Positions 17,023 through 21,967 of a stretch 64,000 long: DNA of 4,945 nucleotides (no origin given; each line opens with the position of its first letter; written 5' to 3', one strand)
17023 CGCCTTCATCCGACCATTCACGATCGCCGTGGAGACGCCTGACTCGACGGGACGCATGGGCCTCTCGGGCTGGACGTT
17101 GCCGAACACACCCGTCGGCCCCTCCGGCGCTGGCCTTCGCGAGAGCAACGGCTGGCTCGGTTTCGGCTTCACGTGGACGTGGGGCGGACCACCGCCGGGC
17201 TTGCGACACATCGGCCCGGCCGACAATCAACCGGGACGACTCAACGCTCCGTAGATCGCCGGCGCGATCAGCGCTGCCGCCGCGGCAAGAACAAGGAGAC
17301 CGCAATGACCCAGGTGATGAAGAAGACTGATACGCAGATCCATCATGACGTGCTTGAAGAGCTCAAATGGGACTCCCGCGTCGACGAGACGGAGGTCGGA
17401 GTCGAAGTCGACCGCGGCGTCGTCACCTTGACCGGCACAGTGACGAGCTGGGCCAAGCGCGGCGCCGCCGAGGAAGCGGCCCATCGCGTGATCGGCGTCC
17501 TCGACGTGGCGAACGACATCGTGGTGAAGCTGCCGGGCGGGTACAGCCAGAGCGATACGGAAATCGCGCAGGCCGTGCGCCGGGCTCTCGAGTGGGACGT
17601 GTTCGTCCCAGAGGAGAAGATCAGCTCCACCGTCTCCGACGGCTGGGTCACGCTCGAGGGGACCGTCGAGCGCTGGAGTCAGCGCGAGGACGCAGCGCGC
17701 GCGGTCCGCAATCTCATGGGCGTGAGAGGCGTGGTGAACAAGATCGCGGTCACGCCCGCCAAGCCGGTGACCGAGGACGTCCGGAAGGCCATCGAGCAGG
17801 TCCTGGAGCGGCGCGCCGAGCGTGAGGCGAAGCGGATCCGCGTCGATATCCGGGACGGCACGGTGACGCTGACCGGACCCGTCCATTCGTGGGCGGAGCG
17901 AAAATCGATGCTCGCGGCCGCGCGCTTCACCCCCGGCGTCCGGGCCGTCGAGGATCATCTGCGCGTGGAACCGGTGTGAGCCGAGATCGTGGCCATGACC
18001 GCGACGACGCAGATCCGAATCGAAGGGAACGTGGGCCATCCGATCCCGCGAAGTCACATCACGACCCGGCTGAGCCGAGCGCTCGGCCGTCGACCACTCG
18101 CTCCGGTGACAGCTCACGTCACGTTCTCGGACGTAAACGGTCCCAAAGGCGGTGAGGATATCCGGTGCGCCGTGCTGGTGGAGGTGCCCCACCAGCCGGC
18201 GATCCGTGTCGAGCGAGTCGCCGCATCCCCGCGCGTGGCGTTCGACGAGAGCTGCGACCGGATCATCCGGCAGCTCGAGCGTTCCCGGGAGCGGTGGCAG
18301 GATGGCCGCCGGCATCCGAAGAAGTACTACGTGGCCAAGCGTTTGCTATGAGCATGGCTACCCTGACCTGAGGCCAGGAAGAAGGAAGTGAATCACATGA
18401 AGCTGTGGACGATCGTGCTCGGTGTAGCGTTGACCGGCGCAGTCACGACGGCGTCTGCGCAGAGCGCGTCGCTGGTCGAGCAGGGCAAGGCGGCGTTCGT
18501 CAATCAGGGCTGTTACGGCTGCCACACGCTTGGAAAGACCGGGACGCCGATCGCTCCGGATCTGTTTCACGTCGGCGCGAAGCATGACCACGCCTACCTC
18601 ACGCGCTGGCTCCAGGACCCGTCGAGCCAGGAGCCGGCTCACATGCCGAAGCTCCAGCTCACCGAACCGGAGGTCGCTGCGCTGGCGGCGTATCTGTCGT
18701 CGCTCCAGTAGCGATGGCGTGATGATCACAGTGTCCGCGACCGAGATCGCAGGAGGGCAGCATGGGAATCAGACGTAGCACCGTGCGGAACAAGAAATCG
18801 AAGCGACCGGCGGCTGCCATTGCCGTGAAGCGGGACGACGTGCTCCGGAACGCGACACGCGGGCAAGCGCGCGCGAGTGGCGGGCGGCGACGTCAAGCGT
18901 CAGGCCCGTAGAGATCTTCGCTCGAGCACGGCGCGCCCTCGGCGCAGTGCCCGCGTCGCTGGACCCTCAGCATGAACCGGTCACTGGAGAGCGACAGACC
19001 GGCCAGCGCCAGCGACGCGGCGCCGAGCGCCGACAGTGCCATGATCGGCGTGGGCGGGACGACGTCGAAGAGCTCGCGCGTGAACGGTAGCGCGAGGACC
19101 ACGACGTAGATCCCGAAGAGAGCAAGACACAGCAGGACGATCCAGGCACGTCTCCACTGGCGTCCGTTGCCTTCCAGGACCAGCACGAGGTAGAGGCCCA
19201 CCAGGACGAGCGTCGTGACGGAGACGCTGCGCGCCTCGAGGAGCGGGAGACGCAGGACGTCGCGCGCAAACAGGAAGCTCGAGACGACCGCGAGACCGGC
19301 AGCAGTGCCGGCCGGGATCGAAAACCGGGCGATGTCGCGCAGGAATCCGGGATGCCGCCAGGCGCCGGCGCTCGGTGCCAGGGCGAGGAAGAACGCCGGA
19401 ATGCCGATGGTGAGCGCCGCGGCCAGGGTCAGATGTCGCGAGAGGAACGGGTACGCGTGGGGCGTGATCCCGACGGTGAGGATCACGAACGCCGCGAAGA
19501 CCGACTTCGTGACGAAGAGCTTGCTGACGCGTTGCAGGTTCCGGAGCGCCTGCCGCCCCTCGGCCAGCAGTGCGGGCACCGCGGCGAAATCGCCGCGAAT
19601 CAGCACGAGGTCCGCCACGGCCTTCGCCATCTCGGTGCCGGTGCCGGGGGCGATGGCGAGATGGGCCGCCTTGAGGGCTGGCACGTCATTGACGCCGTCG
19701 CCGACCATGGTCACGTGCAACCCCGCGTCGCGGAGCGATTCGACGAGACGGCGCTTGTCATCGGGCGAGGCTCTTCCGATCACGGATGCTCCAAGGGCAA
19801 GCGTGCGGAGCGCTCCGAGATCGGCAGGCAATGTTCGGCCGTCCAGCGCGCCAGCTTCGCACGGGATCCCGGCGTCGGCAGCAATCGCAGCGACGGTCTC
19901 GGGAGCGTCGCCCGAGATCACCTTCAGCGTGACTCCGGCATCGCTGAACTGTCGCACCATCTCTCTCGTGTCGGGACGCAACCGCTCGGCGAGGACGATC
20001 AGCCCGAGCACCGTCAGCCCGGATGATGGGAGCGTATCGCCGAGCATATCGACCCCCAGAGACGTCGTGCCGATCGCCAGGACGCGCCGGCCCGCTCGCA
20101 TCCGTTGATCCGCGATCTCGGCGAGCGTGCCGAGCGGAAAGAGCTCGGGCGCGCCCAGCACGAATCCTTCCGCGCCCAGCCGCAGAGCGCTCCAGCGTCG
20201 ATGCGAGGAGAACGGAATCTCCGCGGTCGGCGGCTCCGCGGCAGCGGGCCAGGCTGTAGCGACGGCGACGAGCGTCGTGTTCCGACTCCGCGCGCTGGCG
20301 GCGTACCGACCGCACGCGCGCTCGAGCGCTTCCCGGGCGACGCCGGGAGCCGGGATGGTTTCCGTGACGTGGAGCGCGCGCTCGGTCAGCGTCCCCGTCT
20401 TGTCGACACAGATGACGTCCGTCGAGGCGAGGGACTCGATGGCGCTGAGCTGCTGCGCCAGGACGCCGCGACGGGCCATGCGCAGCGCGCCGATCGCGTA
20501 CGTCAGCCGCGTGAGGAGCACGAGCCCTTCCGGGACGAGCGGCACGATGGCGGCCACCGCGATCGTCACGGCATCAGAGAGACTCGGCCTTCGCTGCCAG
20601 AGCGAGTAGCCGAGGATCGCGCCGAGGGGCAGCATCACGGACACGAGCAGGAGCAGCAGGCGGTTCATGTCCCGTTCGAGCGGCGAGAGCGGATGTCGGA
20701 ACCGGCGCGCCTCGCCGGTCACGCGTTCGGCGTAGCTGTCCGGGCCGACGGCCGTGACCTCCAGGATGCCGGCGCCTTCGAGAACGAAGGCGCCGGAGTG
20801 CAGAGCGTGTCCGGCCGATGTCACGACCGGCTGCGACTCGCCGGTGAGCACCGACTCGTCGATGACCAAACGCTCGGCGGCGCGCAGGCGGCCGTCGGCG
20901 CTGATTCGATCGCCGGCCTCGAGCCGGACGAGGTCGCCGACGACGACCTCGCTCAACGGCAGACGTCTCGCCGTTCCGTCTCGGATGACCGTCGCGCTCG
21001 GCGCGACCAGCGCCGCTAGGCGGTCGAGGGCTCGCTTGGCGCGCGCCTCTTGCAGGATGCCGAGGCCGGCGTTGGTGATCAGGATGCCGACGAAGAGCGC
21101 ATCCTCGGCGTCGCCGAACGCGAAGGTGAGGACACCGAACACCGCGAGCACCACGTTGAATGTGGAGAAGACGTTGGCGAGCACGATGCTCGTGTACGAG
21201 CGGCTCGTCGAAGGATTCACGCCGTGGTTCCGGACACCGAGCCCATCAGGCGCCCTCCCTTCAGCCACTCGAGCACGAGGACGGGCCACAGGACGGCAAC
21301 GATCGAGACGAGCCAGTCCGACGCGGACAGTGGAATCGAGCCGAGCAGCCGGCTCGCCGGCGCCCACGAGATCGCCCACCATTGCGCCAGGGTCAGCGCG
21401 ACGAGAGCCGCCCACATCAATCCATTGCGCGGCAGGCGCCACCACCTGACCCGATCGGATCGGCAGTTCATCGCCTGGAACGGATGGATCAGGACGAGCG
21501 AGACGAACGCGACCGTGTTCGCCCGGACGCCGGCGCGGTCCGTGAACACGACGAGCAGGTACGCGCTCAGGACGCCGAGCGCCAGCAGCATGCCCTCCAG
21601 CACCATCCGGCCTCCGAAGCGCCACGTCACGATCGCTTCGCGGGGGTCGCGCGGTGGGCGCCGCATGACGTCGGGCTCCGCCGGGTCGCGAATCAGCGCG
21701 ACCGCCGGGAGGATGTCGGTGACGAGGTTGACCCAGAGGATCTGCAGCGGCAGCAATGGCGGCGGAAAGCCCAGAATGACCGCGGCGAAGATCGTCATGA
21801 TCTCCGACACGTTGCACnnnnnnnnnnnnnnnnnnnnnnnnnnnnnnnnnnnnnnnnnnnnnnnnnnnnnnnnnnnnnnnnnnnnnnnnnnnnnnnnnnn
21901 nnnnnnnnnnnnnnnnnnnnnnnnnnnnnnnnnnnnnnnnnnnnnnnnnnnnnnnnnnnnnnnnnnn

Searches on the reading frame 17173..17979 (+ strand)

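Call 12: search_protein_families(library=pfam, proteins=[window:17173-17979:+], max_evalue=0.001)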
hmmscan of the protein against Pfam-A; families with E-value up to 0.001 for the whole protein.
window:17173-17979:+ (268 aa): 2 families
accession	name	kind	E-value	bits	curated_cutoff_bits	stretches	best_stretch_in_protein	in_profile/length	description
PF04972.22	BON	-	3.4e-47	159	27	3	127-195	1-69/69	BON domain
PF21937.1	Yop-YscD_ppl_2nd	-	0.00085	19.4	27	0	150-191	22-64/67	YscD/CdsD-like Bon-like domain 2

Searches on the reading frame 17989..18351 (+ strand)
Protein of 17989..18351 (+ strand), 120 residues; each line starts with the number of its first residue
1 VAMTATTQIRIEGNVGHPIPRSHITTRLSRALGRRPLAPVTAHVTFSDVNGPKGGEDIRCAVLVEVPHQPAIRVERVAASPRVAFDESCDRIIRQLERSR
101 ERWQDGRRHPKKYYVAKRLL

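Call 11: search_protein_families(library=pfam, proteins=[window:17989-18351:+], max_evalue=0.001)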
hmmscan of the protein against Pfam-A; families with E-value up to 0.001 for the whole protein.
window:17989-18351:+ (120 aa): 1 family
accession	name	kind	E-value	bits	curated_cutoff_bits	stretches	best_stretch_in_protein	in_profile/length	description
PF02482.25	Ribosomal_S30AE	-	2.3e-07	31.9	23.7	1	21-102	15-86/88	Sigma 54 modulation protein / S30EA ribosomal protein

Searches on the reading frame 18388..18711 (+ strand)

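Call 11: search_protein_families(library=pfam, proteins=[window:18388-18711:+], max_evalue=0.001)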
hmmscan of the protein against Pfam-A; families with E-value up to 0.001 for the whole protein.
window:18388-18711:+ (107 aa): 3 families
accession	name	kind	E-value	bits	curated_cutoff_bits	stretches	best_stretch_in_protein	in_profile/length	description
PF00034.26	Cytochrom_C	-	4.5e-09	37.9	21.3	1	30-106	1-89/90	Cytochrome c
PF13442.11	Cytochrome_CBB3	-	4.2e-06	27.4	27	1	31-103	4-68/68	Cytochrome C oxidase, cbb3-type, subunit III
PF02433.20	FixO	-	0.00019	21.4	29.6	0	27-47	47-67/219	Cytochrome C oxidase, mono-heme subunit/FixO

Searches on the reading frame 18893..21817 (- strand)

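Call 11: search_protein_families(library=pfam, proteins=[window:18893-21817:-], max_evalue=0.001)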
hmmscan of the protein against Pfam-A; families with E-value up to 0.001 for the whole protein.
window:18893-21817:- (974 aa): 2 families
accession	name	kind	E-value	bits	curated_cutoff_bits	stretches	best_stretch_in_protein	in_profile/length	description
PF00122.25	E1-E2_ATPase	-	1.2e-42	145.9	28.1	1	270-450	2-181/181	E1-E2 ATPase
PF00702.32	Hydrolase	-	2.2e-20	74.3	26.4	1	467-719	2-191/191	haloacid dehalogenase-like hydrolase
